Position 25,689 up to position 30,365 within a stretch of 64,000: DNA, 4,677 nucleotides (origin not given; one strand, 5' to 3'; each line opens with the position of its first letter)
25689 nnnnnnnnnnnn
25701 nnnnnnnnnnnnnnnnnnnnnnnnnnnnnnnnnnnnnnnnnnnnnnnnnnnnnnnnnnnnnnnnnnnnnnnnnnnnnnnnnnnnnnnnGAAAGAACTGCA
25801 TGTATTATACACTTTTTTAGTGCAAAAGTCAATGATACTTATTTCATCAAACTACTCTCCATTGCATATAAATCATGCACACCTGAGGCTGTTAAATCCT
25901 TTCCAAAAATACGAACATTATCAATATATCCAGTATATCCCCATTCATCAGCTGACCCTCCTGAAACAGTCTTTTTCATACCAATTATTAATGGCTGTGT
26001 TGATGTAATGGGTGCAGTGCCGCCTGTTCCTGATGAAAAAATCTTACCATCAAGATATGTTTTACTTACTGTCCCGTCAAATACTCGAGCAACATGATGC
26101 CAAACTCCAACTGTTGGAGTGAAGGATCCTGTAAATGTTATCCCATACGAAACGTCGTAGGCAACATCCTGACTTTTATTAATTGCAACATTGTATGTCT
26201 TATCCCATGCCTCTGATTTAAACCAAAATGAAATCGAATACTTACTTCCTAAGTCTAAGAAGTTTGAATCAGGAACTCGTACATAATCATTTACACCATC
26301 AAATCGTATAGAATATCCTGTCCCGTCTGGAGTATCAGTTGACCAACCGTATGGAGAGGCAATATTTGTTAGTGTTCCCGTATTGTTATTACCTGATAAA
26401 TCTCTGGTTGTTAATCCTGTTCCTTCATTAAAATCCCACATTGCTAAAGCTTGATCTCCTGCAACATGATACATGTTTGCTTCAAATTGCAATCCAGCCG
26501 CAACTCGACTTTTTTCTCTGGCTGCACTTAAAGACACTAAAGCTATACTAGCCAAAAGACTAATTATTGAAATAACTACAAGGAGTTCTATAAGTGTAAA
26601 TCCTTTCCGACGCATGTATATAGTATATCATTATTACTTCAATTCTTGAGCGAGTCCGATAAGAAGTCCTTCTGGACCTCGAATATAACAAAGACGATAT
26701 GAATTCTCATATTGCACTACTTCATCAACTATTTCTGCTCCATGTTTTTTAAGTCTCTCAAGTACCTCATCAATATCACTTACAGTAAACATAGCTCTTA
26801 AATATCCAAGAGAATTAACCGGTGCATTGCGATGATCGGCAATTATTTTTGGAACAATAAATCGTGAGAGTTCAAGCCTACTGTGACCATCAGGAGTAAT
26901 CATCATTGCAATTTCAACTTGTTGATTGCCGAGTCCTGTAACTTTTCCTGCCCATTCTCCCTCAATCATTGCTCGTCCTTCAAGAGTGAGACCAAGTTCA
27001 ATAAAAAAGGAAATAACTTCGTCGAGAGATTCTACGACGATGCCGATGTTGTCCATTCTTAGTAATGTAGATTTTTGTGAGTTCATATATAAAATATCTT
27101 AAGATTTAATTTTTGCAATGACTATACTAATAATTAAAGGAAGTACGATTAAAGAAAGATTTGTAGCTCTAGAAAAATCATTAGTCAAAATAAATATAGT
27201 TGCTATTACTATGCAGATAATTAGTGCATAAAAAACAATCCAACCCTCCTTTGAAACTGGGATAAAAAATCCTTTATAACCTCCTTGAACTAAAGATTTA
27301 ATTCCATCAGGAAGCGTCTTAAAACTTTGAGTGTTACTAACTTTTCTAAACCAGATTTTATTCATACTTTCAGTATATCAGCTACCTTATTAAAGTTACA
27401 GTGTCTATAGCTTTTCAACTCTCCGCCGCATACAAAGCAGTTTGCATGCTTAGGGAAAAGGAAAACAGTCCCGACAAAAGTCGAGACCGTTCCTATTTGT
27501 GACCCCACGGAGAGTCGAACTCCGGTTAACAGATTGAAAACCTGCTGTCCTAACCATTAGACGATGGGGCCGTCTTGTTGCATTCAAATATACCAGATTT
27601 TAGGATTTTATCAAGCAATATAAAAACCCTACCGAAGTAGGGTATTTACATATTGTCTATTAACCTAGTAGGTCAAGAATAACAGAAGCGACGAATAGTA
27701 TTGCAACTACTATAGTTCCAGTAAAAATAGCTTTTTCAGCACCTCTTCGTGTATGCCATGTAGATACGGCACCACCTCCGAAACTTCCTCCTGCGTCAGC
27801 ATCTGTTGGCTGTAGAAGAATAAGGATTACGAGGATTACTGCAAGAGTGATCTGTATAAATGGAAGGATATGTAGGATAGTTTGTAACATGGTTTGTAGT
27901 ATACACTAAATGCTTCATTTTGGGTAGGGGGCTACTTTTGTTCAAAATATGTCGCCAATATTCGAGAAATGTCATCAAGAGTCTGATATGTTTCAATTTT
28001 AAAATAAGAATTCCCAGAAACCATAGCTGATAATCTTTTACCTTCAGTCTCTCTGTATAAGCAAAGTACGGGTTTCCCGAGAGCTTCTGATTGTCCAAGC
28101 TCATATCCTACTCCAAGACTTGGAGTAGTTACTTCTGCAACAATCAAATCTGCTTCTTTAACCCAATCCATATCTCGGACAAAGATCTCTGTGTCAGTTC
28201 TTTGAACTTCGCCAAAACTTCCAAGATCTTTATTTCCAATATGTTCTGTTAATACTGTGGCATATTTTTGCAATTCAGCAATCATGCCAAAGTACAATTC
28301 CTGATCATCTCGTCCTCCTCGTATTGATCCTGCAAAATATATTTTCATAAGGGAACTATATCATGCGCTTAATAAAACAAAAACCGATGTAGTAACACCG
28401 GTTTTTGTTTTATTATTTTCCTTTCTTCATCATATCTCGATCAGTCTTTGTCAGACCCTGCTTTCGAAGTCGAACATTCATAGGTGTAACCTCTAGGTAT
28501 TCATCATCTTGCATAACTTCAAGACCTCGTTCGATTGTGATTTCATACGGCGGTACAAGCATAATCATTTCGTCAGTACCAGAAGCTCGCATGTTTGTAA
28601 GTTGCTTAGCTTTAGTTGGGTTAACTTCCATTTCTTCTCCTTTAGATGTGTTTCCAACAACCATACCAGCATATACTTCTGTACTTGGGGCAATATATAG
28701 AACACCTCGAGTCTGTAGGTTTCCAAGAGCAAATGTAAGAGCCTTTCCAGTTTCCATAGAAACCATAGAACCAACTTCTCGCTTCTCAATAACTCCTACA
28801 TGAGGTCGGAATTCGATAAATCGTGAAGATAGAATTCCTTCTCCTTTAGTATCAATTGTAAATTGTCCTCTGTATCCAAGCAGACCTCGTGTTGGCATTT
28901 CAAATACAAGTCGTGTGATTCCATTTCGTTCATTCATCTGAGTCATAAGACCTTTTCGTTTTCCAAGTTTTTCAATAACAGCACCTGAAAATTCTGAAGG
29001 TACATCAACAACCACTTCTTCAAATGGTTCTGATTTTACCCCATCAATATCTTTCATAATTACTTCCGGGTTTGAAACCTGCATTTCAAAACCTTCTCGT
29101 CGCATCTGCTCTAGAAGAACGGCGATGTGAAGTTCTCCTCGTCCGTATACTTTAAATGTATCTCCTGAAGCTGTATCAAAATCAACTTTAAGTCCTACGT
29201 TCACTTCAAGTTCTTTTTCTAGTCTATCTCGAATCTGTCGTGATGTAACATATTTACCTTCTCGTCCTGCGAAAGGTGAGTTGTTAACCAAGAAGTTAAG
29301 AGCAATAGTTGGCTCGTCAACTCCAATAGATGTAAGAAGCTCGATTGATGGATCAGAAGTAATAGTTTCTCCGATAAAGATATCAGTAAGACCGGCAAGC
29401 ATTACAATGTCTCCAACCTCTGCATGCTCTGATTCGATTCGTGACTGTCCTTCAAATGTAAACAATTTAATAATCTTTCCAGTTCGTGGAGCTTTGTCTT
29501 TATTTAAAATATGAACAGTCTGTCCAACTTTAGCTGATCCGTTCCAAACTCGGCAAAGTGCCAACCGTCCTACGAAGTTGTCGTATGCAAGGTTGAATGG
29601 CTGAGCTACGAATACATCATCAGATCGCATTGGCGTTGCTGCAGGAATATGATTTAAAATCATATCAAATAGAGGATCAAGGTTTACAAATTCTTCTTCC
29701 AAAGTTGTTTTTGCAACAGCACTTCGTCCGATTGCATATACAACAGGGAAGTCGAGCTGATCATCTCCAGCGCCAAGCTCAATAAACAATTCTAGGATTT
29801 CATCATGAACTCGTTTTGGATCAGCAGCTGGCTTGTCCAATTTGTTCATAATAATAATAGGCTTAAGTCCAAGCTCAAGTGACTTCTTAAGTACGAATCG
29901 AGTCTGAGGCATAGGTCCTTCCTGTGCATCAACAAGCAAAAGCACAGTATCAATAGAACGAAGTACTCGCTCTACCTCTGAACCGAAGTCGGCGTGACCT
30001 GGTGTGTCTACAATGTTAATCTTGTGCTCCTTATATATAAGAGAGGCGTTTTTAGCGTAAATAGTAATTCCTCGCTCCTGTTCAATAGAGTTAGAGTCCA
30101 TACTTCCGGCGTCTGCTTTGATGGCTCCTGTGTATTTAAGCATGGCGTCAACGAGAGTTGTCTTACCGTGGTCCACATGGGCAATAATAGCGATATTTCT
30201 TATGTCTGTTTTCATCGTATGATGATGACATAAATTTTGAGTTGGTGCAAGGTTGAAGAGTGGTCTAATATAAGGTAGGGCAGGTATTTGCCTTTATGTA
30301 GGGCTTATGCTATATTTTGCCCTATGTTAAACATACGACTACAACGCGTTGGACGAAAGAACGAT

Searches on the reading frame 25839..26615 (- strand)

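Call 8: search_protein_families(library=pfam, proteins=[window:25839-26615:-], max_evalue=0.001)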
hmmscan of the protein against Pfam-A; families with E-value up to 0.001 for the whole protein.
window:25839-26615:- (258 aa): 2 families
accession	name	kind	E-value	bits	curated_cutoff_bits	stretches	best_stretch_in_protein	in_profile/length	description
PF13385.13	Laminin_G_3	-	3.7e-18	66.5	27.6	1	106-246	1-150/151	Concanavalin A-like lectin/glucanases superfamily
PF07963.17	N_methyl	-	1e-08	34.8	21.2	1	2-26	3-27/27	Prokaryotic N-terminal methylation motif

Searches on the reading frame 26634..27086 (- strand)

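Call 9: search_protein_families(library=pfam, proteins=[window:26634-27086:-], max_evalue=0.001)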
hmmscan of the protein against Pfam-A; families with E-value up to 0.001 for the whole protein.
window:26634-27086:- (150 aa): 2 families
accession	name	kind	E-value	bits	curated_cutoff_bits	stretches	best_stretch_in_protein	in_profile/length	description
PF13669.12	Glyoxalase_4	-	1.7e-09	38.3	27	1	14-134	3-109/109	Glyoxalase/Bleomycin resistance protein/Dioxygenase superfamily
PF00903.31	Glyoxalase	-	2.5e-09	38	20.6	1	11-143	2-119/121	Glyoxalase/Bleomycin resistance protein/Dioxygenase superfamily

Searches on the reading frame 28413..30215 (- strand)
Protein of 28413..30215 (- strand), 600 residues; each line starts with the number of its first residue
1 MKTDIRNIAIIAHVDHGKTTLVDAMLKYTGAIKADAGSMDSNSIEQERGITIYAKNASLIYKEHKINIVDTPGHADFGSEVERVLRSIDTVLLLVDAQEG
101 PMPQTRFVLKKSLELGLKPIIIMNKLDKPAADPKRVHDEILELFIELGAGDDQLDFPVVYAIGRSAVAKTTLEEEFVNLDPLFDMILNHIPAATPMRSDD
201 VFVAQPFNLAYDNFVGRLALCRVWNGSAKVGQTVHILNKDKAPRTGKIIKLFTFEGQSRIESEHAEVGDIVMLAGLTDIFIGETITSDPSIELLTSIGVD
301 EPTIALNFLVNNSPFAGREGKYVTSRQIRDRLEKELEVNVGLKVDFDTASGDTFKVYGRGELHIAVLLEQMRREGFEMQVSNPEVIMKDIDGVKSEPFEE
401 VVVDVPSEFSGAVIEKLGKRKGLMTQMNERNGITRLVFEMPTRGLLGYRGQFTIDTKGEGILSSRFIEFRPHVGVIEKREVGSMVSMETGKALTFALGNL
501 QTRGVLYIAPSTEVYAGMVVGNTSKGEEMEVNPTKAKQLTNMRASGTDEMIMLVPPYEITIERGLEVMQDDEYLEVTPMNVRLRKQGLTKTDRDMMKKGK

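Call 8: search_protein_families(library=pfam, proteins=[window:28413-30215:-], max_evalue=0.001)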
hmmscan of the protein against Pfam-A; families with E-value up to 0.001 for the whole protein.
window:28413-30215:- (600 aa): 7 families
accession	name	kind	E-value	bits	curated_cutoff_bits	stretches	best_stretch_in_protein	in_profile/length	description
PF00009.33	GTP_EFTU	-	5.9e-52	176.4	26.5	1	4-191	2-187/188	Elongation factor Tu GTP binding domain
PF21018.2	BipA_C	-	1.2e-39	134.9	23.8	1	482-589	2-109/110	TypA/BipA C-terminal domain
PF00679.30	EFG_C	-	5e-19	68.6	27.9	1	395-477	3-86/89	Elongation factor G C-terminus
PF03144.31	GTP_EFTU_D2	-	1e-13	52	30.3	1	216-286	1-73/73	Elongation factor Tu domain 2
PF01926.29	MMR_HSR1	-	1.7e-07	31.8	21.9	1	8-125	2-113/113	50S ribosome-binding GTPase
PF22042.2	EF-G_D2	-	3e-07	30.9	27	1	207-287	7-83/84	Elongation factor G domain 2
PF02421.24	FeoB_N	-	0.00087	19.3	27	0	48-142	31-131/156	Ferrous iron transport protein B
